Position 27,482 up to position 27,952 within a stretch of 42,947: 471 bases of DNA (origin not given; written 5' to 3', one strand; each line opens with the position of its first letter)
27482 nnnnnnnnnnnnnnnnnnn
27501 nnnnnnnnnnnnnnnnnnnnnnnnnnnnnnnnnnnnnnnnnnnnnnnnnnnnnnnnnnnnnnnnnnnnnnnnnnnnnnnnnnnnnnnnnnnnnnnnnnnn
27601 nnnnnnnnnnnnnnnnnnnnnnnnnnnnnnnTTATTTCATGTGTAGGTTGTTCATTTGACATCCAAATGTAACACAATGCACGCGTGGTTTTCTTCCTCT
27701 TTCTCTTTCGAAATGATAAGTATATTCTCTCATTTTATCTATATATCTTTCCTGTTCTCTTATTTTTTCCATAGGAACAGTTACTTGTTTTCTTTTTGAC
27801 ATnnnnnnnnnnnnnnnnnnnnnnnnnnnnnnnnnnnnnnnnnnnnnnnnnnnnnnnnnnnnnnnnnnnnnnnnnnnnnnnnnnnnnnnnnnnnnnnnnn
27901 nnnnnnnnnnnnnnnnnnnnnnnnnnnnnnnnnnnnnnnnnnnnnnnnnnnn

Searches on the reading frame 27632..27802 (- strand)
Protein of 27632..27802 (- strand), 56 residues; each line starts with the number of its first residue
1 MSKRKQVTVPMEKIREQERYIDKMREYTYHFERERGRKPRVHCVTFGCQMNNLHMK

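Call 6: search_protein_families(library=phrogs, proteins=[window:27632-27802:-], max_evalue=0.001)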
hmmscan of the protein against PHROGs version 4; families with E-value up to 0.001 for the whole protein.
window:27632-27802:- (56 aa): 1 family
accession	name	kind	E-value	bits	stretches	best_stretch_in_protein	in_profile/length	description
phrog_38798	-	unknown function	5.1e-11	43.4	1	2-49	2-49/57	-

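Call 25: search_protein_families(library=ncbifam, proteins=[window:27632-27802:-], max_evalue=0.01)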
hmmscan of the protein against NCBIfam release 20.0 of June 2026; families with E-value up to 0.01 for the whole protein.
window:27632-27802:- (56 aa): 0 families

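Call 64: search_protein_families(library=pfam, proteins=[window:27632-27802:-], max_evalue=0.1)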
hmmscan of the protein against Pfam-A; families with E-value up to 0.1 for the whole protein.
window:27632-27802:- (56 aa): 0 families

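Call 96: search_solved_structures(query=window:27632-27802:-, max_evalue=10, show_alignments=2)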
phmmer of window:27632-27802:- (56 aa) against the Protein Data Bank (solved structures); distinct sequences matched with E-value up to 10: 1.
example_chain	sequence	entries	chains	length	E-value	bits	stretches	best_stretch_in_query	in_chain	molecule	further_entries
1o4w_A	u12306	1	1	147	1.1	13.4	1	22-46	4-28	PIN (PilT N-terminus) domain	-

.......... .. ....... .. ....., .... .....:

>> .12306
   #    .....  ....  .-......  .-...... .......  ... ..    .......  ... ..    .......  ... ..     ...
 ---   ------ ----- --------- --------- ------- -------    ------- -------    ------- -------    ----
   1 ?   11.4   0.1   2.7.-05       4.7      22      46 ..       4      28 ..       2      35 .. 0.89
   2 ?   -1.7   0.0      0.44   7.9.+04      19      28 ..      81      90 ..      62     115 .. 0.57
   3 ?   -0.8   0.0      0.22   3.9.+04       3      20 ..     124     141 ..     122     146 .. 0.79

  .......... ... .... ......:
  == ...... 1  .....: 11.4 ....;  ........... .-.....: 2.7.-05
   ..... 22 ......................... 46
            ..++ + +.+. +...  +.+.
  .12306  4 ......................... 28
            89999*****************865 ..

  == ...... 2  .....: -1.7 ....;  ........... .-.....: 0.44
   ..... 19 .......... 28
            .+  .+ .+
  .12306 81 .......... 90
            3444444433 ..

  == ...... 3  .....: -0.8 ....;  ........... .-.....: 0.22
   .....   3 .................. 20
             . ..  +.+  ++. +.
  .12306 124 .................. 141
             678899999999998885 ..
